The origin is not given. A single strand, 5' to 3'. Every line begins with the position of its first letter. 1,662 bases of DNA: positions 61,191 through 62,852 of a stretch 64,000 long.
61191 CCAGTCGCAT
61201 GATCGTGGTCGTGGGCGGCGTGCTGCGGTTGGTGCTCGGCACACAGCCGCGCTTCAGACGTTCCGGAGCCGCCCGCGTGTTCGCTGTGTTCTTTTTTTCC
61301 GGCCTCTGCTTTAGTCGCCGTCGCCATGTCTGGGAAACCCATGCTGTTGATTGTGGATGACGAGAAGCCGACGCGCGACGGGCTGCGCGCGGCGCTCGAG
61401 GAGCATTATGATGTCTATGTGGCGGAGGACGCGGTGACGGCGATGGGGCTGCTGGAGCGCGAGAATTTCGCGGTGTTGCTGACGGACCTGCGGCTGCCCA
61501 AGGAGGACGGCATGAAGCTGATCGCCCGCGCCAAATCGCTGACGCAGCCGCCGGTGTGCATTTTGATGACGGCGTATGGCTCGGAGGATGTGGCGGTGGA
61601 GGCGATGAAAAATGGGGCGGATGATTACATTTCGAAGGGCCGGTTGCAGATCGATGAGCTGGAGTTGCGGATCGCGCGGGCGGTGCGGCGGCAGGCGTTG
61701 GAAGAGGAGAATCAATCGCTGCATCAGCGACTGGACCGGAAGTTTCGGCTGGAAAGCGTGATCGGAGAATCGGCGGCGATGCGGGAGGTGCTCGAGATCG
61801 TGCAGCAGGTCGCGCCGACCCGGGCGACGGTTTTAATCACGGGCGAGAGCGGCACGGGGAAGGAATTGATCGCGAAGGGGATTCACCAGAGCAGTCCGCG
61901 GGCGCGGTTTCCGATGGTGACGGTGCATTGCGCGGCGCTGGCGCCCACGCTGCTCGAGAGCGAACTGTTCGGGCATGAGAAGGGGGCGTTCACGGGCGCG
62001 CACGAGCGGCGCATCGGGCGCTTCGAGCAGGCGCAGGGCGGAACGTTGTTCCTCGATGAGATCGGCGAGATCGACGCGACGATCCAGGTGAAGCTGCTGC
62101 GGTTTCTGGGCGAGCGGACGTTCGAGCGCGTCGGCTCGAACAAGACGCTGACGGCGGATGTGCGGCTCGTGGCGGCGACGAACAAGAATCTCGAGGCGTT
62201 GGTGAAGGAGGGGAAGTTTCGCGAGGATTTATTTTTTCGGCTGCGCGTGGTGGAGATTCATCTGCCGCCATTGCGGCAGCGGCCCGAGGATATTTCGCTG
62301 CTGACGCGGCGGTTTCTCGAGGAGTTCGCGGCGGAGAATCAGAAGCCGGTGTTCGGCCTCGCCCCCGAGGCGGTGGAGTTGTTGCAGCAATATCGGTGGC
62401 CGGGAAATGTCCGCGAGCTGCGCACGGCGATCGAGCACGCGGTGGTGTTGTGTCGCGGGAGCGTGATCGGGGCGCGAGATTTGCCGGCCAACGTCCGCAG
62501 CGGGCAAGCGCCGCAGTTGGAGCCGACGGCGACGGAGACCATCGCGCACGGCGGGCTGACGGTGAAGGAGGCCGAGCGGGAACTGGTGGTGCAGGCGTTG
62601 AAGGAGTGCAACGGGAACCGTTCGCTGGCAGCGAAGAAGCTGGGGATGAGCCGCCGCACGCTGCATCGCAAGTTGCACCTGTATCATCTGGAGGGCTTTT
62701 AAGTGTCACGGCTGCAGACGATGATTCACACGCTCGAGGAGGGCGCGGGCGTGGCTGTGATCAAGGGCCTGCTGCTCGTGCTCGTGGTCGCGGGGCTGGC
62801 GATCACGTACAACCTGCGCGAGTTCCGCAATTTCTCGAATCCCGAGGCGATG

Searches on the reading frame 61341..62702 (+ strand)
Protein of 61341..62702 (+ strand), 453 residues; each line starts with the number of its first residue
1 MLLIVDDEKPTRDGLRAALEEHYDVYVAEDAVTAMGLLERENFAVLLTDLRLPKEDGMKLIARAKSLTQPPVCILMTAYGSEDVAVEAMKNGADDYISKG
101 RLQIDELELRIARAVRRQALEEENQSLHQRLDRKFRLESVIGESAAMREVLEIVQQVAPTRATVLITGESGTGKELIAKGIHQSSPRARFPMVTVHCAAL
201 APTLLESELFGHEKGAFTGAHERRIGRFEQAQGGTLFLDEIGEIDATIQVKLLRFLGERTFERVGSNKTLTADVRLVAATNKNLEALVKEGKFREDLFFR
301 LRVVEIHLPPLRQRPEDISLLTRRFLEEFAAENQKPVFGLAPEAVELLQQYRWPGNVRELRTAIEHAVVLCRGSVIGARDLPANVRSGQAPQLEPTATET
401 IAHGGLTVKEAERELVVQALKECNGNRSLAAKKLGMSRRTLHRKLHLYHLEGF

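Call 17: find_encoding_contigs(protein=window:61341-62702:+, flank=10000, max_places=10)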
Protein window:61341-62702:+ (453 aa): 9 contigs read that carry it; 7 places shown.
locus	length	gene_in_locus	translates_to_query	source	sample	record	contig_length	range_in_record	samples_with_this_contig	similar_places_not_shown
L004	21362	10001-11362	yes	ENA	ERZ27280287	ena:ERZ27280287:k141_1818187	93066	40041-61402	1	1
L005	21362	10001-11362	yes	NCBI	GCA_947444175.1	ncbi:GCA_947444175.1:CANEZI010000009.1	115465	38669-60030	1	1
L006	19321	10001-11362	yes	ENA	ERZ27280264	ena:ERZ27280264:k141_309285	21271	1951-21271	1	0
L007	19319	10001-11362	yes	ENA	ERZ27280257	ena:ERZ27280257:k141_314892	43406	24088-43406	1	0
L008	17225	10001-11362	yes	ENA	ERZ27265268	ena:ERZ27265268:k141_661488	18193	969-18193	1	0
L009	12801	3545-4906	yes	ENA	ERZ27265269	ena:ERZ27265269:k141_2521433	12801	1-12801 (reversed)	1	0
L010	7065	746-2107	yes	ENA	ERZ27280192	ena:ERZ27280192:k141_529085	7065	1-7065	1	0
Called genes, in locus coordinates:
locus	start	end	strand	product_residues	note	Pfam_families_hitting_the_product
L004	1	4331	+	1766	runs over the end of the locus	PF13860:FlgD_ig (weak)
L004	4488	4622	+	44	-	-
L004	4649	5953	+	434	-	-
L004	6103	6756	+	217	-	PF27258:NspV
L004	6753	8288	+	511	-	-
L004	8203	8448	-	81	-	-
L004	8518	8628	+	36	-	-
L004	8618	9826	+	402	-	PF01555:N6_N4_Mtase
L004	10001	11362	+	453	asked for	PF00072:Response_reg, PF01078:Mg_chelatase (faint), PF00158:Sigma54_activat, PF14532:Sigma54_activ_2, PF07728:AAA_5 (faint), PF25601:AAA_lid_14, PF02954:HTH_8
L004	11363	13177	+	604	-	-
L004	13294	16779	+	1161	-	PF03629:SASA (weak), PF13385:Laminin_G_3, PF17803:Cadherin_4 (faint), PF13385:Laminin_G_3, PF17892:Cadherin_5, PF17963:Big_9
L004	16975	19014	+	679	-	PF07635:PSCyt1, PF07583:PSCyt2, PF07587:PSD1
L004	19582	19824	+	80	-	PF16277:DUF4926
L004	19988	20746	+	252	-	PF01844:HNH (weak)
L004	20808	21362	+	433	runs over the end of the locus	PF07394:DUF1501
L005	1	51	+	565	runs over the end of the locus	PF01268:FTHFS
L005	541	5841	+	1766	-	PF13860:FlgD_ig (weak)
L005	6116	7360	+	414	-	PF03235:GmrSD_N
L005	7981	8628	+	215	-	PF09499:RE_ApaLI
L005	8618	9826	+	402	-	PF01555:N6_N4_Mtase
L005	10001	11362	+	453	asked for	PF00072:Response_reg, PF01078:Mg_chelatase (faint), PF00158:Sigma54_activat, PF14532:Sigma54_activ_2, PF07728:AAA_5 (faint), PF25601:AAA_lid_14, PF02954:HTH_8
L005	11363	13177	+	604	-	-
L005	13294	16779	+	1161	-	PF03629:SASA (weak), PF13385:Laminin_G_3, PF17803:Cadherin_4 (faint), PF13385:Laminin_G_3, PF17892:Cadherin_5, PF17963:Big_9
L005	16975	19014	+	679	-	PF07635:PSCyt1, PF07583:PSCyt2, PF07587:PSD1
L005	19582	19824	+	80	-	PF16277:DUF4926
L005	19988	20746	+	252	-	PF01844:HNH (weak)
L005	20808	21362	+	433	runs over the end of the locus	PF07394:DUF1501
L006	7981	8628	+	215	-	PF09499:RE_ApaLI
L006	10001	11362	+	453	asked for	PF00072:Response_reg, PF01078:Mg_chelatase (faint), PF00158:Sigma54_activat, PF14532:Sigma54_activ_2, PF07728:AAA_5 (faint), PF25601:AAA_lid_14, PF02954:HTH_8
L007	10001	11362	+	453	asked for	PF00072:Response_reg, PF01078:Mg_chelatase (faint), PF00158:Sigma54_activat, PF14532:Sigma54_activ_2, PF07728:AAA_5 (faint), PF25601:AAA_lid_14, PF02954:HTH_8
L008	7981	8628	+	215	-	PF09499:RE_ApaLI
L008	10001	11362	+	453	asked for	PF00072:Response_reg, PF01078:Mg_chelatase (faint), PF00158:Sigma54_activat, PF14532:Sigma54_activ_2, PF07728:AAA_5 (faint), PF25601:AAA_lid_14, PF02954:HTH_8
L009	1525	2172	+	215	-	PF09499:RE_ApaLI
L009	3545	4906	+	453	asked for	PF00072:Response_reg, PF01078:Mg_chelatase (faint), PF00158:Sigma54_activat, PF14532:Sigma54_activ_2, PF07728:AAA_5 (faint), PF25601:AAA_lid_14, PF02954:HTH_8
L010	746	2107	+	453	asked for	PF00072:Response_reg, PF01078:Mg_chelatase (faint), PF00158:Sigma54_activat, PF14532:Sigma54_activ_2, PF07728:AAA_5 (faint), PF25601:AAA_lid_14, PF02954:HTH_8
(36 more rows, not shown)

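Call 57: search_protein_families(library=pfam, proteins=[L005:6116-7360:+, L005:7981-8628:+, L005:5916-6089:+], max_evalue=10)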
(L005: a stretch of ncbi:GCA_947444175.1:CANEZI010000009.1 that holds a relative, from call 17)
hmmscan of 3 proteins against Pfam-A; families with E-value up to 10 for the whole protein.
L005:6116-7360:+ (414 aa): 2 families
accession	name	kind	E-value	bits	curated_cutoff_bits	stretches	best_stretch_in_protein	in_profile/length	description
PF03235.19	GmrSD_N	-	5.9e-31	108.6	33.2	1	38-219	2-197/199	GmrSD restriction endonuclease, N-terminal domain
PF11897.13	DUF3417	-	0.17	12.8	25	1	354-401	27-78/109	Protein of unknown function (DUF3417)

L005:7981-8628:+ (215 aa): 1 family
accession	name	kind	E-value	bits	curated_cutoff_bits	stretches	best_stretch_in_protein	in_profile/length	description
PF09499.16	RE_ApaLI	-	3.1e-91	304.7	25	1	8-194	2-188/189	ApaLI-like restriction endonuclease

L005:5916-6089:+ (57 aa): 0 families

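Call 74: list_cluster_members(proteins=[window:61341-62702:+, window:57443-58096:+, window:58093-59628:+, window:59958-61166:+, L005:7981-8628:+, L005:6116-7360:+])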
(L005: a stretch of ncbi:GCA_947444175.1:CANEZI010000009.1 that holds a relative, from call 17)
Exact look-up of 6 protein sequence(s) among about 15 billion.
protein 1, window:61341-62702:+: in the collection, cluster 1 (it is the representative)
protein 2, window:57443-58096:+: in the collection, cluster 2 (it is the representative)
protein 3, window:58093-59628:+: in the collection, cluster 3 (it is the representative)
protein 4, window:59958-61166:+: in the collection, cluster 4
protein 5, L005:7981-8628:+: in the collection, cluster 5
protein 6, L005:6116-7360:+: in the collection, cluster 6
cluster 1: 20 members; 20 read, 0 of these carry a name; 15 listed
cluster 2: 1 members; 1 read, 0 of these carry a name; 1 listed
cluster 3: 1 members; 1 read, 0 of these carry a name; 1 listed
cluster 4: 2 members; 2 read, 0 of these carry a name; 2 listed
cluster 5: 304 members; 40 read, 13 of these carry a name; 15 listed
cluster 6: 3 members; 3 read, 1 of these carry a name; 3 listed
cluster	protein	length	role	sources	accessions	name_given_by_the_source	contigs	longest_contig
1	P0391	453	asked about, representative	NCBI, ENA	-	-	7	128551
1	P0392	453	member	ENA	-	-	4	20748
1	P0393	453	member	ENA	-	-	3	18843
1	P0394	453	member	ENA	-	-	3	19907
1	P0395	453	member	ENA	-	-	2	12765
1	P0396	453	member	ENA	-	-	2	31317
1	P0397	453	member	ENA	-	-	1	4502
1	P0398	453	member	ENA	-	-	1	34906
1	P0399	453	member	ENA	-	-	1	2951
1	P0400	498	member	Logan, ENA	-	-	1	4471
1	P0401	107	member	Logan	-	-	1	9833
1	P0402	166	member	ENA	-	-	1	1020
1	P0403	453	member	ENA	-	-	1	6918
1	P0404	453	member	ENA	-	-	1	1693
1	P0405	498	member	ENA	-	-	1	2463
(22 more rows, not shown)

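Call 75: find_encoding_contigs(protein=P0398, flank=10000, max_places=4)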
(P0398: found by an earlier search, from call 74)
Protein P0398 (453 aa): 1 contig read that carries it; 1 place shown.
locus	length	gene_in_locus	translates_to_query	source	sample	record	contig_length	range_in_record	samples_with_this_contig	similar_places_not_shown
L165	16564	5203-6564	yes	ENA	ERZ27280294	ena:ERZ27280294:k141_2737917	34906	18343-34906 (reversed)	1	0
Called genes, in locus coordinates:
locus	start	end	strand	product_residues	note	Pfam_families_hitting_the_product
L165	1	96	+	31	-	?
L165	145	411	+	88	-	-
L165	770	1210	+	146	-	PF13676:TIR_2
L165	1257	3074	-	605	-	PF13250:SNIPE, PF10544:T5orf172, PF13455:MUG113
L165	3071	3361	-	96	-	-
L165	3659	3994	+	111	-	-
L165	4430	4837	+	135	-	-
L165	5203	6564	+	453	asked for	PF00072:Response_reg, PF01078:Mg_chelatase (faint), PF00158:Sigma54_activat, PF14532:Sigma54_activ_2, PF07728:AAA_5 (weak), PF25601:AAA_lid_14, PF02954:HTH_8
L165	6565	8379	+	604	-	-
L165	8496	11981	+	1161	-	PF03629:SASA (weak), PF13385:Laminin_G_3, PF17803:Cadherin_4 (faint), PF13385:Laminin_G_3, PF17892:Cadherin_5, PF17963:Big_9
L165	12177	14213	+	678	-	PF07635:PSCyt1, PF07583:PSCyt2, PF07587:PSD1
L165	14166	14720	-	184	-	-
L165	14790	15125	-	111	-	-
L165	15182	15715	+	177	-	-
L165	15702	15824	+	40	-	-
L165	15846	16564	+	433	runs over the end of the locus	PF07394:DUF1501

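Call 76: find_encoding_contigs(protein=P0396, flank=10000, max_places=4)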
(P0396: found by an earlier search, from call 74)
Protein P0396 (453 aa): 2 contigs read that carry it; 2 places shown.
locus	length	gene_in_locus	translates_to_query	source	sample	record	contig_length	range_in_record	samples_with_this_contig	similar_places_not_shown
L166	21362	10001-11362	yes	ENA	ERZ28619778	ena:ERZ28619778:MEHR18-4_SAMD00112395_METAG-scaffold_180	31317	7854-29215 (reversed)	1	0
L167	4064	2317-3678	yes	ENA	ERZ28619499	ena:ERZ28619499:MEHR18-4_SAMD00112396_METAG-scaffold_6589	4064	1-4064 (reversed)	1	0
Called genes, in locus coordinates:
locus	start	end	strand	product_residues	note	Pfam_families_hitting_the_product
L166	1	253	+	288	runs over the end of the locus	PF19040:SGNH (faint), PF00657:Lipase_GDSL, PF13472:Lipase_GDSL_2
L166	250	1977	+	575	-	-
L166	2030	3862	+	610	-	PF00884:Sulfatase, PF01663:Phosphodiest (faint), PF02995:DUF229 (faint), PF16347:SGSH_C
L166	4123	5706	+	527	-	PF04734:Ceramidase_alk (faint)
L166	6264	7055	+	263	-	PF00318:Ribosomal_S2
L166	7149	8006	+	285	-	PF00889:EF_TS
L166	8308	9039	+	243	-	PF00696:AA_kinase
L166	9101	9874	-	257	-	-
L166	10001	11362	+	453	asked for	PF00072:Response_reg, PF01078:Mg_chelatase (faint), PF00158:Sigma54_activat, PF14532:Sigma54_activ_2, PF07728:AAA_5 (faint), PF25601:AAA_lid_14, PF02954:HTH_8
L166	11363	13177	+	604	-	-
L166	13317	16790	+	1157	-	PF17803:Cadherin_4 (faint), PF03629:SASA (weak), PF13385:Laminin_G_3, PF17892:Cadherin_5, PF17963:Big_9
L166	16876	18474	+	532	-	PF03629:SASA (faint)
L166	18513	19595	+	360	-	PF01212:Beta_elim_lyase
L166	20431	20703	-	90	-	-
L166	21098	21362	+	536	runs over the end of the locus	PF00884:Sulfatase, PF01663:Phosphodiest (weak), PF16347:SGSH_C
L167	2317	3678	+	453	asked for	PF00072:Response_reg, PF01078:Mg_chelatase (faint), PF00158:Sigma54_activat, PF14532:Sigma54_activ_2, PF07728:AAA_5 (faint), PF25601:AAA_lid_14, PF02954:HTH_8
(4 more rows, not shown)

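Call 78: search_protein_families(library=padloc, proteins=[L165:770-1210:+, L165:1257-3074:-, L165:3071-3361:-, L165:3659-3994:+, L165:4430-4837:+, L166:9101-9874:-, L005:6116-7360:+, L005:7981-8628:+, L165:145-411:+], max_evalue=0.001)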
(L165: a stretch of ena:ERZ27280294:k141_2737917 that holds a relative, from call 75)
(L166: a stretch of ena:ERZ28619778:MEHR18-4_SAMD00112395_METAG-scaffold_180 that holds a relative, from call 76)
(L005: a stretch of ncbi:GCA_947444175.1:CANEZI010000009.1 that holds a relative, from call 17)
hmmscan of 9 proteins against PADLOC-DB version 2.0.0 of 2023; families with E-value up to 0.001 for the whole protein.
L165:770-1210:+ (146 aa): 5 families
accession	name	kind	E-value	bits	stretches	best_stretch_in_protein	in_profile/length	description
PDLC00728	Effector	-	2.7e-05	21.3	1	4-69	11-75/432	TIR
PDLC00434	ThsB1|ThsB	-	0.00014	19.1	1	3-69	139-204/396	TIR-like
PDLC02012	SAVED5--SAVED_TIR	-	0.00017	18.8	1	3-66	14-75/404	-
PDLC00727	Effector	-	0.00019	18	1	5-73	176-243/590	TIR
PDLC03957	bSEFIR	-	0.00043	18.2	1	1-66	35-103/412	-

L165:1257-3074:- (605 aa): 4 families
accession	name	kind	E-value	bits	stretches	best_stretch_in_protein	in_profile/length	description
PDLC03976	PD-Lambda-1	-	1.4e-107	358.6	1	303-591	193-481/491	-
PDLC03977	PD-Lambda-1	-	2.4e-103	344.7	1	158-591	37-480/496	-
PDLC05041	PDC-S57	-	5.7e-17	60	1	465-560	3-92/212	-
PDLC05042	PDC-S57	-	4.5e-09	34.3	1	462-557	2-95/245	-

L165:3071-3361:- (96 aa): 0 families

L165:3659-3994:+ (111 aa): 0 families

L165:4430-4837:+ (135 aa): 0 families

L166:9101-9874:- (257 aa): 0 families

L005:6116-7360:+ (414 aa): 14 families
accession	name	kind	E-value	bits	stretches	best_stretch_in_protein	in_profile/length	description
PDLC03877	NsnA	-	1.7e-55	186.9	1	15-412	27-380/385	-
PDLC04027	PD-T4-2_A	-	1.2e-36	124.5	3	194-287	169-263/363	-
PDLC04151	HEC-05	-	3.3e-11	40.6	1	34-84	25-75/600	-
PDLC04150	HEC-05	-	1.6e-08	31.9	1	44-85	17-58/583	-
PDLC04709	PDC-M55C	-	2.1e-08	31.3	1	25-88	5-68/554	-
PDLC04154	HEC-06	-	3.5e-08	30.5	1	47-104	21-86/569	-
PDLC04157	HEC-06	-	2.3e-06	24.5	1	34-108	8-90/558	-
PDLC03418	REase_II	-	3.2e-06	24.5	1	52-111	36-95/372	Type II restriction enzyme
PDLC02687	Orf5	-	7e-06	23.1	1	49-107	18-83/543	Orf5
PDLC04156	HEC-06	-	4.4e-05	20.2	1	44-108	16-89/562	-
PDLC02792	SspE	-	7.2e-05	19.3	0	49-76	24-51/771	SspE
PDLC04155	HEC-06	-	0.00025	17.7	1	37-107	9-87/562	-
PDLC02786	SspE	-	0.00075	15.9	0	44-76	19-51/766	SspE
PDLC02695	Orf5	-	0.00083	15.8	0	86-106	74-94/601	Orf5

L005:7981-8628:+ (215 aa): 1 family
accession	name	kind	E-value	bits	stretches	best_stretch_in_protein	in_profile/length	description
PDLC03586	REase_II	-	5.9e-95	314.9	1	10-209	5-204/209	Type II restriction enzyme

L165:145-411:+ (88 aa): 0 families

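Call 80: find_encoding_contigs(protein=P0392, flank=10000, max_places=5)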
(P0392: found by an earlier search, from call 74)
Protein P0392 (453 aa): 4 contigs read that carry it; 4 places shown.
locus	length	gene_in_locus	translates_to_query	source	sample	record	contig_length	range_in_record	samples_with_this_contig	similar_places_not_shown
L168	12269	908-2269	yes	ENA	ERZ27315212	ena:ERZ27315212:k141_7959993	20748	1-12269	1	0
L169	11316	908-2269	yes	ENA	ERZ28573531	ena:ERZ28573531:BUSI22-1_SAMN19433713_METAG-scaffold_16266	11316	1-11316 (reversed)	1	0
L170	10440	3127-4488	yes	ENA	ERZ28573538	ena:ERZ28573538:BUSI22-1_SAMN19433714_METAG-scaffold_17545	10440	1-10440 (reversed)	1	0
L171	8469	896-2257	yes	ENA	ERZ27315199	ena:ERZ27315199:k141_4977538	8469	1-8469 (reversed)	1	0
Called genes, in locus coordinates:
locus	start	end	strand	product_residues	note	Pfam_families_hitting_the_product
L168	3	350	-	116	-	?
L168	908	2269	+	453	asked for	PF00072:Response_reg, PF01078:Mg_chelatase (faint), PF00158:Sigma54_activat, PF14532:Sigma54_activ_2, PF07728:AAA_5 (faint), PF25601:AAA_lid_14, PF02954:HTH_8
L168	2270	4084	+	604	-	-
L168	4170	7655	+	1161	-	PF03629:SASA (faint), PF13385:Laminin_G_3, PF17803:Cadherin_4 (faint), PF13385:Laminin_G_3, PF17892:Cadherin_5, PF17963:Big_9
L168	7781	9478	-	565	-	PF01268:FTHFS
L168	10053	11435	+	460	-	PF01565:FAD_binding_4, PF02913:FAD-oxidase_C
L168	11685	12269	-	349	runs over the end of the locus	PF00044:Gp_dh_N, PF02800:Gp_dh_C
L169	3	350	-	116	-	?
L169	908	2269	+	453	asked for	PF00072:Response_reg, PF01078:Mg_chelatase (faint), PF00158:Sigma54_activat, PF14532:Sigma54_activ_2, PF07728:AAA_5 (faint), PF25601:AAA_lid_14, PF02954:HTH_8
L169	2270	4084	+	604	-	-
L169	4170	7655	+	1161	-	PF03629:SASA (faint), PF13385:Laminin_G_3, PF17803:Cadherin_4 (faint), PF13385:Laminin_G_3, PF17892:Cadherin_5, PF17963:Big_9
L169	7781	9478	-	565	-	PF01268:FTHFS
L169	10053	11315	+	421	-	?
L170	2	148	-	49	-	?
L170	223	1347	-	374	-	PF13646:HEAT_2, PF03130:HEAT_PBS (faint)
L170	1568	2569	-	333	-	PF14100:DUF6807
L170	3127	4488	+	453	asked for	PF00072:Response_reg, PF01078:Mg_chelatase (faint), PF00158:Sigma54_activat, PF14532:Sigma54_activ_2, PF07728:AAA_5 (faint), PF25601:AAA_lid_14, PF02954:HTH_8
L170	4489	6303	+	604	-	-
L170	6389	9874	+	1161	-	PF03629:SASA (faint), PF13385:Laminin_G_3, PF17803:Cadherin_4 (faint), PF13385:Laminin_G_3, PF17892:Cadherin_5, PF17963:Big_9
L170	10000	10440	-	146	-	?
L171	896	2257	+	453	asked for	PF00072:Response_reg, PF01078:Mg_chelatase (faint), PF00158:Sigma54_activat, PF14532:Sigma54_activ_2, PF07728:AAA_5 (faint), PF25601:AAA_lid_14, PF02954:HTH_8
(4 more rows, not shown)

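Call 81: find_encoding_contigs(protein=P0393, flank=10000, max_places=5)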
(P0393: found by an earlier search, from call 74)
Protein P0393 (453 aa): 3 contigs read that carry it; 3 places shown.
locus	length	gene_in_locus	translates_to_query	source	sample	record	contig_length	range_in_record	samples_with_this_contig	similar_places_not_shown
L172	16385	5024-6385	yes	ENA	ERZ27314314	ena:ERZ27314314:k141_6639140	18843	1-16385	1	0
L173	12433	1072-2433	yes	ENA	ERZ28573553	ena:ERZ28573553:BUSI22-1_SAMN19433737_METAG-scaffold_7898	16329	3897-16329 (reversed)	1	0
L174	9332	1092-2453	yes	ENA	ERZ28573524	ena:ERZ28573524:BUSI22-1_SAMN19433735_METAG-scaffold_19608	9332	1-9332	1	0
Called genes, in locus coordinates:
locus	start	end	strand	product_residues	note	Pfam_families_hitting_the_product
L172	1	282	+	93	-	?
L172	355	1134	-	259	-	-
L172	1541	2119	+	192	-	PF13304:AAA_21, PF13175:AAA_15 (faint)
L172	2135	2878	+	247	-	-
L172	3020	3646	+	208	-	PF09499:RE_ApaLI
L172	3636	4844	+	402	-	PF01555:N6_N4_Mtase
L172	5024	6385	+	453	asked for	PF00072:Response_reg, PF01078:Mg_chelatase (faint), PF00158:Sigma54_activat, PF14532:Sigma54_activ_2, PF07728:AAA_5 (weak), PF25601:AAA_lid_14, PF02954:HTH_8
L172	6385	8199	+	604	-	-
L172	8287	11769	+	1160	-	PF03629:SASA (weak), PF13385:Laminin_G_3, PF17803:Cadherin_4 (faint), PF13385:Laminin_G_3, PF17892:Cadherin_5, PF17963:Big_9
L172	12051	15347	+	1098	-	PF22240:ISP_coupler, PF02384:N6_Mtase, PF18135:Type_ISP_C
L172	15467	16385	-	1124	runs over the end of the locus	?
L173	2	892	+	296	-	?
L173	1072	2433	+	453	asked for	PF00072:Response_reg, PF01078:Mg_chelatase (faint), PF00158:Sigma54_activat, PF14532:Sigma54_activ_2, PF07728:AAA_5 (weak), PF25601:AAA_lid_14, PF02954:HTH_8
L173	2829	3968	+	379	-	-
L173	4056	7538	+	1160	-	PF03629:SASA (weak), PF13385:Laminin_G_3, PF17892:Cadherin_5, PF17963:Big_9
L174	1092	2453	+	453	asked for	PF00072:Response_reg, PF01078:Mg_chelatase (faint), PF00158:Sigma54_activat, PF14532:Sigma54_activ_2, PF07728:AAA_5 (weak), PF25601:AAA_lid_14, PF02954:HTH_8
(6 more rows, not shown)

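Call 82: find_encoding_contigs(protein=P0394, flank=10000, max_places=5)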
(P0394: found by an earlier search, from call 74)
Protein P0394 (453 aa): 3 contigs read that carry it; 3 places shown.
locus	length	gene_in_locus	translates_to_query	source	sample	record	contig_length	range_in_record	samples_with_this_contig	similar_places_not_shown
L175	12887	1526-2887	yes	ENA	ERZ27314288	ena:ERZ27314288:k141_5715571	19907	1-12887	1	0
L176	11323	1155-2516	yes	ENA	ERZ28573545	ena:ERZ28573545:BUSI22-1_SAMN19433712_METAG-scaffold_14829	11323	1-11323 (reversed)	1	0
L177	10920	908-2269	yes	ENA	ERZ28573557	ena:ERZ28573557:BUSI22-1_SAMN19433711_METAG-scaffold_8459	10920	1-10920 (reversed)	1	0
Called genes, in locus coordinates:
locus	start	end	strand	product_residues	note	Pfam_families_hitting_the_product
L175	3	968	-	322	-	?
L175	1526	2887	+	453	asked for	PF00072:Response_reg, PF01078:Mg_chelatase (faint), PF00158:Sigma54_activat, PF14532:Sigma54_activ_2, PF07728:AAA_5 (faint), PF25601:AAA_lid_14, PF02954:HTH_8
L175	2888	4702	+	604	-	-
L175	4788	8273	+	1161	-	PF03629:SASA (faint), PF13385:Laminin_G_3, PF17803:Cadherin_4 (faint), PF13385:Laminin_G_3, PF17892:Cadherin_5, PF17963:Big_9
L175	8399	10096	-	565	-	PF01268:FTHFS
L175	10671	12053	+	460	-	PF01565:FAD_binding_4, PF02913:FAD-oxidase_C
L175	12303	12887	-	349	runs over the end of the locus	PF00044:Gp_dh_N, PF02800:Gp_dh_C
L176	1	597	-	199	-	?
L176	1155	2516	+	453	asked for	PF00072:Response_reg, PF01078:Mg_chelatase (faint), PF00158:Sigma54_activat, PF14532:Sigma54_activ_2, PF07728:AAA_5 (faint), PF25601:AAA_lid_14, PF02954:HTH_8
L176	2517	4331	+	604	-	-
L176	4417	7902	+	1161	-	PF03629:SASA (faint), PF13385:Laminin_G_3, PF17803:Cadherin_4 (faint), PF13385:Laminin_G_3, PF17892:Cadherin_5, PF17963:Big_9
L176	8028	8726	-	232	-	PF01268:FTHFS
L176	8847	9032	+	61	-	-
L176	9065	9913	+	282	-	-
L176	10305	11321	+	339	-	?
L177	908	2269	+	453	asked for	PF00072:Response_reg, PF01078:Mg_chelatase (faint), PF00158:Sigma54_activat, PF14532:Sigma54_activ_2, PF07728:AAA_5 (faint), PF25601:AAA_lid_14, PF02954:HTH_8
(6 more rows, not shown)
